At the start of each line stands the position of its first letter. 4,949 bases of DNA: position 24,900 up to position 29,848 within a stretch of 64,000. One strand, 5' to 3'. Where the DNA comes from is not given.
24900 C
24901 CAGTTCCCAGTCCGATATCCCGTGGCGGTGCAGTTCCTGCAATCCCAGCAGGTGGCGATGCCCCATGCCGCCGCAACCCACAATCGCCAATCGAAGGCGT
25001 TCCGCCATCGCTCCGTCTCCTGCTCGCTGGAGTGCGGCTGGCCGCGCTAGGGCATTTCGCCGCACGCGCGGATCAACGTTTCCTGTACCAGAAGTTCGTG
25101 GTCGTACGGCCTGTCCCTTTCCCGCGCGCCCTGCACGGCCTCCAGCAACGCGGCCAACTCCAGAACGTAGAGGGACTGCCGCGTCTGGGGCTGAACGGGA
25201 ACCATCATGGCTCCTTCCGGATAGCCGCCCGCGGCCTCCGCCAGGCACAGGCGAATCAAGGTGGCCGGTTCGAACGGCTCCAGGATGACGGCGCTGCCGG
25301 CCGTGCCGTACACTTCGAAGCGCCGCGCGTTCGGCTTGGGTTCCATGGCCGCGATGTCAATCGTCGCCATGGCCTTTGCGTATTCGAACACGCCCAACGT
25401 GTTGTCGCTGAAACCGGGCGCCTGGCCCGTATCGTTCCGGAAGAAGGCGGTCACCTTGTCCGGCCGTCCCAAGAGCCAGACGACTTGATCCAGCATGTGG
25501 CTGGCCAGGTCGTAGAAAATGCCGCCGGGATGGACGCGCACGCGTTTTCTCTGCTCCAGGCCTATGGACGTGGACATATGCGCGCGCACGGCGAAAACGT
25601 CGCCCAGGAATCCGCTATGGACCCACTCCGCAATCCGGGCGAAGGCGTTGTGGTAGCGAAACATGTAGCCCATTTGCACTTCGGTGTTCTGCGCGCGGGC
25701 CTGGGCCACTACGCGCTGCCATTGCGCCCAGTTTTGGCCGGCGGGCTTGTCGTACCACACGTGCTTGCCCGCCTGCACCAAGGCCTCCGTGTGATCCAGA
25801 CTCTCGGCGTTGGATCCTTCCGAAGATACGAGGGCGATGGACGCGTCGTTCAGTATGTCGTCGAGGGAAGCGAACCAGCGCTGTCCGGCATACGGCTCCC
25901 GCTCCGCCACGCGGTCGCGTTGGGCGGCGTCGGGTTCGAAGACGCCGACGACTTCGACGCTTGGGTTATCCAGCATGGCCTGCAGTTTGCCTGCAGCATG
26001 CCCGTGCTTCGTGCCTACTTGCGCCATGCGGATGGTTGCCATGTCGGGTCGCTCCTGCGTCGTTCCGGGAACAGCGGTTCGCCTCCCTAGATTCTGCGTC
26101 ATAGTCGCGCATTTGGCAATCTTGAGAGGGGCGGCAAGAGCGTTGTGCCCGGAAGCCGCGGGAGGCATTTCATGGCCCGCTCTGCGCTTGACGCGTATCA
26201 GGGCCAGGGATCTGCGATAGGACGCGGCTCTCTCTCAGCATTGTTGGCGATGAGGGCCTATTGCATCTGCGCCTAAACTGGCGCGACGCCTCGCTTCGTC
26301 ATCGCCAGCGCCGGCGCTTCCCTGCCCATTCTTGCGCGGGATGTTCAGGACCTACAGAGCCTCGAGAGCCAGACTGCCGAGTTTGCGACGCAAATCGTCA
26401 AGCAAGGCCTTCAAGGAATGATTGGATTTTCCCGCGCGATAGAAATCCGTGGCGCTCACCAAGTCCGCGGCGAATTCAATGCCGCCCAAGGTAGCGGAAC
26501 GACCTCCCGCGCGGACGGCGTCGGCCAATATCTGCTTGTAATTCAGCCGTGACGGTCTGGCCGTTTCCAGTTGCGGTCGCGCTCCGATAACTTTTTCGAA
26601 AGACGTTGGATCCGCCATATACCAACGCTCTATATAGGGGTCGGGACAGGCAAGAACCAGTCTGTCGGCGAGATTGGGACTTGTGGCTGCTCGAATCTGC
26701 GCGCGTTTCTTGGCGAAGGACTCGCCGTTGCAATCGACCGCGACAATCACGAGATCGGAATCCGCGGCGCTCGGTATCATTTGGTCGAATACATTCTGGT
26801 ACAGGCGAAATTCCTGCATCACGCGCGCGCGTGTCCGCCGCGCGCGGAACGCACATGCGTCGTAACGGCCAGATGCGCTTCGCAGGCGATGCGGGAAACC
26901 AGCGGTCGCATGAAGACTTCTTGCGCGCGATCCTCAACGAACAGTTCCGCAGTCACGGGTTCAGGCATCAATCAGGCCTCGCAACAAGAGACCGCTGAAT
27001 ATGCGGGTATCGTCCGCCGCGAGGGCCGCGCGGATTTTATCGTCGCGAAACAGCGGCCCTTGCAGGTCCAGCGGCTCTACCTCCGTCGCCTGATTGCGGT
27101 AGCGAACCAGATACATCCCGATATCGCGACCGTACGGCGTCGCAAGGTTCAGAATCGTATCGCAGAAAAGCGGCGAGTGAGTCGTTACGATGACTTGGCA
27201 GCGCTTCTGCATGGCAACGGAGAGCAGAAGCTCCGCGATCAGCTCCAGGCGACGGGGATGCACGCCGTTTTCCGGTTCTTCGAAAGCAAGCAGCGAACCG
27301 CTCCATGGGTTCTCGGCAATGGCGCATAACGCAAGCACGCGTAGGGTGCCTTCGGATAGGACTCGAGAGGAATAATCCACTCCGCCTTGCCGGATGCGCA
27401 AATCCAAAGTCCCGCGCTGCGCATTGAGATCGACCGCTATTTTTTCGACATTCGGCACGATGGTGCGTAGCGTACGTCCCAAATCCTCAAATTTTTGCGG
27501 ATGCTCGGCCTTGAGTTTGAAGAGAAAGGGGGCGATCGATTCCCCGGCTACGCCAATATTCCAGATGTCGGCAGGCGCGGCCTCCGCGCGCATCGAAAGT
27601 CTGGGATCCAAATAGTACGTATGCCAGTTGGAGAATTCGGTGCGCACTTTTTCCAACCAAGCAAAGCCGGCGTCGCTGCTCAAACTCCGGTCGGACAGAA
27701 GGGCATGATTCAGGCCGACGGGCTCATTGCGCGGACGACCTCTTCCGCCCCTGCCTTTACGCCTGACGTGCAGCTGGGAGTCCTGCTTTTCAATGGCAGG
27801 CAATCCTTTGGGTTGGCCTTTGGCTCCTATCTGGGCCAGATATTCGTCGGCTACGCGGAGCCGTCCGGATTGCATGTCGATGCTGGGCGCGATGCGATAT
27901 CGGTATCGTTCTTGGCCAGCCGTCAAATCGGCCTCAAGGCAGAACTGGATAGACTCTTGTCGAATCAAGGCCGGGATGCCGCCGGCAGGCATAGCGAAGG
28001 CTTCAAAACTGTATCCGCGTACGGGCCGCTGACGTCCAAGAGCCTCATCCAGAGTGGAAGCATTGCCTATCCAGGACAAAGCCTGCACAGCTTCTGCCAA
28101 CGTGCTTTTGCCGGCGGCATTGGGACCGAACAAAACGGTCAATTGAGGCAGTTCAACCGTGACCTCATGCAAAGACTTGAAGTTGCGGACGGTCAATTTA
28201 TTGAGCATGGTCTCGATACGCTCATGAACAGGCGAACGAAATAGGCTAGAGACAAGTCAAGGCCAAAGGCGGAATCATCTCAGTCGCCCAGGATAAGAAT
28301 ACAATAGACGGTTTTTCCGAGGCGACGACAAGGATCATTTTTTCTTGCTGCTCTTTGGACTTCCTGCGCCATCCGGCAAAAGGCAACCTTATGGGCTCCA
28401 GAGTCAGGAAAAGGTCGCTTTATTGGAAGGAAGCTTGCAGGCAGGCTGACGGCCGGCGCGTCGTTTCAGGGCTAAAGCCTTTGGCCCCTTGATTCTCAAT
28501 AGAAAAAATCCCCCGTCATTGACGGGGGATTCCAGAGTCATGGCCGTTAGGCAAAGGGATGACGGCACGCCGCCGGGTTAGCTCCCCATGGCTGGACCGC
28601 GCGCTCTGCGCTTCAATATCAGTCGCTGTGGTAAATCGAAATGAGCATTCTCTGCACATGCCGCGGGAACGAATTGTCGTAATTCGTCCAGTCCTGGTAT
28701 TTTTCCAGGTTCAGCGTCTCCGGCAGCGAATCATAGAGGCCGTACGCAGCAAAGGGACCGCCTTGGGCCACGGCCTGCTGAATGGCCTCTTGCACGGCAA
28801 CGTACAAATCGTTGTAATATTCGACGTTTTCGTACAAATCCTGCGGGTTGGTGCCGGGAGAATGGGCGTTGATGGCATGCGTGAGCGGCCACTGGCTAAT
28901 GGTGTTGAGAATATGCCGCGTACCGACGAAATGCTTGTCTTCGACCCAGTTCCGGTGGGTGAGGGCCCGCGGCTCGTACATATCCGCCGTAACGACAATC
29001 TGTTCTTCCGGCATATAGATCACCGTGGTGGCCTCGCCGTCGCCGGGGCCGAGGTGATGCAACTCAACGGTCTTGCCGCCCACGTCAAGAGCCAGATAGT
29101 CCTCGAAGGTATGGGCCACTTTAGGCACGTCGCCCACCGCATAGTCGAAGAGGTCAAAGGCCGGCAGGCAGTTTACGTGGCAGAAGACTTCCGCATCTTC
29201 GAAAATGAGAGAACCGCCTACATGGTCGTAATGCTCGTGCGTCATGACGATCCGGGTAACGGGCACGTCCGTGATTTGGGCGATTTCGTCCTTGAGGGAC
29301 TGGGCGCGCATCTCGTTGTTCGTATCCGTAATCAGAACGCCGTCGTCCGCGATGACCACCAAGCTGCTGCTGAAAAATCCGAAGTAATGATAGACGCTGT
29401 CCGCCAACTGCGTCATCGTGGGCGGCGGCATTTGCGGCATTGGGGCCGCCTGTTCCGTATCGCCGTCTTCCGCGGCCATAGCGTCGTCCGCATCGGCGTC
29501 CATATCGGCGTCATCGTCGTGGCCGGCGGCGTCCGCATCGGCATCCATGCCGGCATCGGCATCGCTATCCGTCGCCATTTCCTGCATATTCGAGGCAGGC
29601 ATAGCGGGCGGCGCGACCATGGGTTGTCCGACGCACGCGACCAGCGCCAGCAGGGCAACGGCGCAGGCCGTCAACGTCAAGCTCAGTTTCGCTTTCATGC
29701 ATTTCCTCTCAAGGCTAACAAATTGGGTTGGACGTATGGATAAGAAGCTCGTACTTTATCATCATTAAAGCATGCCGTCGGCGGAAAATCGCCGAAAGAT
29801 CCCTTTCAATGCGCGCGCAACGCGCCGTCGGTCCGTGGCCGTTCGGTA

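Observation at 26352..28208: Two-gene ABC-ATPase + Toprim-like (DUF4276-type) islet, OLD/PARIS-like in architecture, wedged into a sugar-catabolism cluster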

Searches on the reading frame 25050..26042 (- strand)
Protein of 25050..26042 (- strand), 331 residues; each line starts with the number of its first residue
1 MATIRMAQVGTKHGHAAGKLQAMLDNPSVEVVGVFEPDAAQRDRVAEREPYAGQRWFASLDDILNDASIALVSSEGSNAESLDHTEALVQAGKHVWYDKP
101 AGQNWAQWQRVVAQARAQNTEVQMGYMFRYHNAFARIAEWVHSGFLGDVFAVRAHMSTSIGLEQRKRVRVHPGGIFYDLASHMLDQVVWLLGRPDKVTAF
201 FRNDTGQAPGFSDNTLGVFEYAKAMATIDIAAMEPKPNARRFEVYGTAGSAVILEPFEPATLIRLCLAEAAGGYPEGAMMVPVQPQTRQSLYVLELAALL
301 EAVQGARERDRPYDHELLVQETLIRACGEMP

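Call 79: search_protein_families(library=pfam, proteins=[window:25050-26042:-], max_evalue=0.001)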
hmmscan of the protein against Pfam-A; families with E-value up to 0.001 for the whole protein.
window:25050-26042:- (331 aa): 3 families
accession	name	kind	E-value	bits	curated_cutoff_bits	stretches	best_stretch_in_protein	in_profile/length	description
PF22725.1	GFO_IDH_MocA_C3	-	1.1e-22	80.8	27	1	134-251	1-123/124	GFO/IDH/MocA C-terminal domain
PF02894.22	GFO_IDH_MocA_C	-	1.2e-14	55.1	22.9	1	141-255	4-130/218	Oxidoreductase family, C-terminal alpha/beta domain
PF01408.29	GFO_IDH_MocA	-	7.5e-12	46.4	24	1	5-126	2-120/120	Oxidoreductase family, NAD-binding Rossmann fold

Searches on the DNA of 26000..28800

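Call 53: search_rna_families(source=window, start=26000, end=28800, threshold=evalue, max_evalue=1)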
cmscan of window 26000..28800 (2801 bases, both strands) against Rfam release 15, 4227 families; matches with E-value up to 1: 2.
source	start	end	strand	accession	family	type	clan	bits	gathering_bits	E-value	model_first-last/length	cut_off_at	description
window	28503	28568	+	RF02628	Hrs1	Gene; sRNA;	-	23.1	56.4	0.17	1-74/74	no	Hfq-regulated sRNA 1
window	28501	28546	-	RF02399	NsiR1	Gene; sRNA;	-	21.2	39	0.44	1-60/60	no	Nitrogen stress-induced RNA 1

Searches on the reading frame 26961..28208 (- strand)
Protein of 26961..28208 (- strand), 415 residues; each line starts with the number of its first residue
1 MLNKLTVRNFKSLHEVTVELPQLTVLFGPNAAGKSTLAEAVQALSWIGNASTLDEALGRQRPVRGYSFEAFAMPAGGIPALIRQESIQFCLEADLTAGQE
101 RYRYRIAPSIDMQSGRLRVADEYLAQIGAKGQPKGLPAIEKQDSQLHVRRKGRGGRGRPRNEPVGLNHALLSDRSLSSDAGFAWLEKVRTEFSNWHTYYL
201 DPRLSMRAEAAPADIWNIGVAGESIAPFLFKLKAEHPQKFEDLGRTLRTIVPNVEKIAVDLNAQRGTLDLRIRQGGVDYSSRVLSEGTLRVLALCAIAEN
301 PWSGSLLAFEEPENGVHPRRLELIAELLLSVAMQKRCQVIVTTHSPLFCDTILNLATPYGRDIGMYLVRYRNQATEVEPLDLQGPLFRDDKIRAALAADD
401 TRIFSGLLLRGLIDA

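Call 4: search_protein_families(library=pfam, proteins=[window:26961-28208:-], max_evalue=1)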
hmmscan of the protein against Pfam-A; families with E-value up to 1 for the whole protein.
window:26961-28208:- (415 aa): 9 families
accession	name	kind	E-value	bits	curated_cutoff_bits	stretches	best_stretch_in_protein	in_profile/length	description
PF13304.12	AAA_21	-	1.6e-29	104.4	27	1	23-350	1-304/304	AAA domain, putative AbiEii toxin, Type IV TA system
PF13175.12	AAA_15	-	2.7e-21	77.1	32.1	2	304-347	329-372/374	AAA ATPase domain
PF13476.12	AAA_23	-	6.2e-08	33.9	27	1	4-43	1-41/201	AAA domain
PF02463.25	SMC_N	-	1.2e-07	31.8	40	1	1-42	1-45/220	RecF/RecN/SMC N terminal domain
PF11398.14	DUF2813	-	8.8e-07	29.1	21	2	2-42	3-43/372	Protein of unknown function (DUF2813)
PF13555.12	AAA_29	-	2.4e-05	24.4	27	1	2-44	1-45/61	P-loop containing region of AAA domain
PF13514.12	AAA_27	-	9.2e-05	22.6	22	1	3-46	4-51/206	AAA domain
PF00005.33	ABC_tran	-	0.0062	17.6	25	1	16-44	6-34/137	ABC transporter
PF15107.11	FAM216B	-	0.26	11.6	27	1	78-127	22-67/111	FAM216B protein family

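Call 5: search_protein_families(library=padloc, proteins=[window:26961-28208:-], max_evalue=1)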
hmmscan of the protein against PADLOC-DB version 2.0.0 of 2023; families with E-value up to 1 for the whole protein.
window:26961-28208:- (415 aa): 144 families (the best 25 are shown)
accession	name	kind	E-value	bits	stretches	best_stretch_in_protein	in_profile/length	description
PDLC04184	HEC-01A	-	1.8e-45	153.9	2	142-352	172-394/464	-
PDLC04182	HEC-01A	-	1.7e-40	137.3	1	2-352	4-354/406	-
PDLC04178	HEC-01A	-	3.9e-39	132.8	1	2-350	9-332/399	-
PDLC04175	HEC-01A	-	1.3e-34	117.8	1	2-350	6-313/363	-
PDLC04393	PDC-M07A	-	1e-33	115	1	1-353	1-357/435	-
PDLC04183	HEC-01A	-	1.1e-31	108.3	1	2-352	5-351/402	-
PDLC04391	PDC-M07A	-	1.2e-31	108.2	1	1-352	1-352/412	-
PDLC04392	PDC-M07A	-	1.6e-31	107.8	2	206-352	206-354/432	-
PDLC04177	HEC-01A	-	4.2e-30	103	1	1-352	4-343/393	-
PDLC04541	PDC-M25A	-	6.9e-30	102.4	2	185-348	153-309/380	-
PDLC04389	PDC-M07A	-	2.5e-28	97.3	1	2-351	6-373/443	-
PDLC02980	AriA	-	7.6e-27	93.1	2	256-350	220-304/304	-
PDLC04135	mad3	-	1.3e-25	88.8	2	202-350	181-328/374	mads_3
PDLC04176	HEC-01A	-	5.5e-25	86.5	1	2-345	3-317/371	-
PDLC04179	HEC-01A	-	1.8e-22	78.1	2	205-346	260-402/459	-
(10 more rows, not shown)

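Call 6: search_protein_families(library=ncbifam, proteins=[window:26961-28208:-], max_evalue=1)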
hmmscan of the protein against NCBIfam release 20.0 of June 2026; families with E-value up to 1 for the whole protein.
window:26961-28208:- (415 aa): 43 families (the best 25 are shown)
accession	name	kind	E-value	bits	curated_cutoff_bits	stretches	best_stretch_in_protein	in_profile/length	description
NF047739.1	antiphage_MADS3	equivalog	8.4e-37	127.3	420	2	203-349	235-379/427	methylation-associated defense system AAA family ATPase MAD3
NF041760.1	PtuA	equivalog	2.5e-13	49.8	500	3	2-57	52-109/524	retron Ec78 anti-phage system effector ATPase PtuA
NF038234.1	retron_eff_Eco8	equivalog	6.4e-08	31.7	250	2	301-400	270-370/679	retron Eco8 family effector endonuclease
TIGR00611.2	recf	equivalog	6.9e-08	32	172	1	2-45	1-45/339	DNA replication/repair protein RecF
TIGR00634.1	recN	equivalog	1.3e-06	27.6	407.85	2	1-44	1-45/563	DNA repair protein RecN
NF040873.1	AztA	equivalog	7.6e-05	22.4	220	1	13-41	8-38/191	zinc ABC transporter ATP-binding protein AztA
TIGR04521.1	ECF_ATPase_2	equivalog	0.00012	21.2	330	1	274-345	135-204/279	energy-coupling factor transporter ATPase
NF053840.1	MnTportMntADein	equivalog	0.00017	21.2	400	1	15-45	21-51/240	manganese ABC transporter ATP-binding protein MntA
TIGR03771.1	anch_rpt_ABC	equivalog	0.0002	21.1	268.8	1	289-345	120-172/223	anchored repeat-type ABC transporter ATP-binding subunit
TIGR03411.1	urea_trans_UrtD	equivalog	0.00022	21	304.1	1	9-41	14-48/242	urea ABC transporter ATP-binding protein UrtD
TIGR01166.1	cbiO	subfamily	0.00097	18.6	211.8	0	16-40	13-37/190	cobalt ABC transporter, ATP-binding protein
NF010059.0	PRK13536.1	equivalog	0.0016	17.2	549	1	281-344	172-232/342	nodulation factor ABC transporter ATP-binding protein NodI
NF010068.0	PRK13548.1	equivalog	0.0027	16.9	261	1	16-41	26-51/261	heme ABC transporter ATP-binding protein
NF010680.0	PRK14079.1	equivalog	0.0033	16.5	386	1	2-42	3-44/349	recombination protein F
TIGR01288.1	nodI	equivalog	0.0038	16.3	424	1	281-344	133-193/303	nodulation factor ABC transporter ATP-binding protein NodI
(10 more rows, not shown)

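Call 13: find_homologous_proteins(query=window:26961-28208:-)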
Query window:26961-28208:- (415 aa): 4955 proteins with E <= 0.001 among 8000 candidates; the best 120 are listed.
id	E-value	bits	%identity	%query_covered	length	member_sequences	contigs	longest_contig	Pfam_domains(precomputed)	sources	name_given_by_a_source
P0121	9.0e-275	929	100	100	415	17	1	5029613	PF11398.15,PF13175.13,PF13476.13,PF02463.26,PF13304.13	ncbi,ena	-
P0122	2.7e-244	828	89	100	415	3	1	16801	PF11398.15,PF13175.13,PF02463.26,PF13304.13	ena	-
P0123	5.4e-165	567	63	100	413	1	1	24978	PF13175.13,PF13476.13,PF02463.26,PF13304.13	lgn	-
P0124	5.6e-165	567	63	100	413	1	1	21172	PF13514.13,PF13175.13,PF13476.13,PF02463.26,PF13304.13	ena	-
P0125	8.9e-165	567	63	100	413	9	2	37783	PF11398.15,PF13175.13,PF13476.13,PF02463.26,PF13304.13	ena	-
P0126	4.5e-163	561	61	100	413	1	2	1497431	PF13175.13,PF13476.13,PF13555.13,PF02463.26,PF13304.13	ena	-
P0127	8.3e-163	560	62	100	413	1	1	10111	PF11398.15,PF13175.13,PF13476.13,PF02463.26,PF13304.13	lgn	-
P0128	1.1e-162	560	61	100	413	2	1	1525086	PF11398.15,PF13175.13,PF13476.13,PF13555.13,PF02463.26,PF13304.13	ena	-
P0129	1.1e-162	560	63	100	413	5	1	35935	PF13175.13,PF13476.13,PF02463.26,PF13304.13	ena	-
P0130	3.3e-162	558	64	100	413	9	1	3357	PF11398.15,PF13175.13,PF13476.13,PF02463.26,PF13304.13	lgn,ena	-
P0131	3.4e-162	558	63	100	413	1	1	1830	PF13175.13,PF13476.13,PF02463.26,PF13304.13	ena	-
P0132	9.3e-162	557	63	100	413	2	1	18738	PF11398.15,PF13175.13,PF13476.13,PF02463.26,PF13304.13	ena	-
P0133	1.3e-161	556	63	100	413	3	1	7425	PF11398.15,PF13175.13,PF13476.13,PF02463.26,PF13304.13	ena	-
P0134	1.3e-161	556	62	100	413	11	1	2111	PF11398.15,PF13175.13,PF13476.13,PF02463.26,PF13304.13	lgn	-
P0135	2.0e-161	556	61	100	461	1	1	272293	PF13175.13,PF13476.13,PF02463.26,PF13304.13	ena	-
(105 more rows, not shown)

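Call 14: find_encoding_contigs(protein=window:26961-28208:-, flank=10000)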
Protein window:26961-28208:- (415 aa): no gene with exactly this product is on record in the collection.

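Call 17: find_encoding_contigs(protein=P0121, flank=10000, max_places=4)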
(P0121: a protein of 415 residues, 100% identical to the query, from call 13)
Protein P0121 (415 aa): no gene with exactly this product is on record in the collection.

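Call 20: list_cluster_members(proteins=[P0121, P0007])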
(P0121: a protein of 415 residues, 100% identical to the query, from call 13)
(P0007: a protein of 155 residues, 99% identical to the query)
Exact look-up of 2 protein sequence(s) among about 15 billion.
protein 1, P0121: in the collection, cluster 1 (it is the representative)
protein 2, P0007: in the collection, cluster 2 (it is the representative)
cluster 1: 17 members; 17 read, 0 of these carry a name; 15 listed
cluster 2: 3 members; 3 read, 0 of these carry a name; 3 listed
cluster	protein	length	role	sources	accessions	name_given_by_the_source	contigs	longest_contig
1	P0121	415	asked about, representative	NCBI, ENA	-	-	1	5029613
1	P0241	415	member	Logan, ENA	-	-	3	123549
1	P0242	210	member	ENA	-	-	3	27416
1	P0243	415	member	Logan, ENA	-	-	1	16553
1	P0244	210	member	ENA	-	-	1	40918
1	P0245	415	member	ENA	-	-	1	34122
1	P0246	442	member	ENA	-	-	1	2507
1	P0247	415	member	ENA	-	-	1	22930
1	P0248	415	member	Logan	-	-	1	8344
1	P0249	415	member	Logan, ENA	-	-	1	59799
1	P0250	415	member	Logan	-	-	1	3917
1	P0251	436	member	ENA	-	-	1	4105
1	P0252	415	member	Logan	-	-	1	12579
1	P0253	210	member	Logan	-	-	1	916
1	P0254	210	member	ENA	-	-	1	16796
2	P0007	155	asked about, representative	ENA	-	-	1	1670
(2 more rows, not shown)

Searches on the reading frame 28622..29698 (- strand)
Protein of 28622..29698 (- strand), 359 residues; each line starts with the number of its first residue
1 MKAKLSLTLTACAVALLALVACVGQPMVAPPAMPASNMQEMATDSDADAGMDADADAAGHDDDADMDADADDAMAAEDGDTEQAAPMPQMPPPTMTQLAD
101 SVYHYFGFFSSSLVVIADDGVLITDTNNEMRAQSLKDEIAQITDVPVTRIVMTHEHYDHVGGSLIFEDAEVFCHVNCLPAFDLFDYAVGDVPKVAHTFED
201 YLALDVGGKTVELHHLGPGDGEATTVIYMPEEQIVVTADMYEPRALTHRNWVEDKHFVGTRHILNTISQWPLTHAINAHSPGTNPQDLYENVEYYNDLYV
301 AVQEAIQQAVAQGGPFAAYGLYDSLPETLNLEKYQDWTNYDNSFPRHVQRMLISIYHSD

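Call 79: search_protein_families(library=pfam, proteins=[window:28622-29698:-], max_evalue=0.001)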
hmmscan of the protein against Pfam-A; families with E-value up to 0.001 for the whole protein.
window:28622-29698:- (359 aa): 2 families
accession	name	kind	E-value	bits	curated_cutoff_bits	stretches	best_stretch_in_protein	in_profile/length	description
PF00753.33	Lactamase_B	-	4.9e-11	43.4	22.7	1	108-246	4-156/196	Metallo-beta-lactamase superfamily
PF12706.13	Lactamase_B_2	-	0.00048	20.2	27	1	124-176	5-65/200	Beta-lactamase superfamily domain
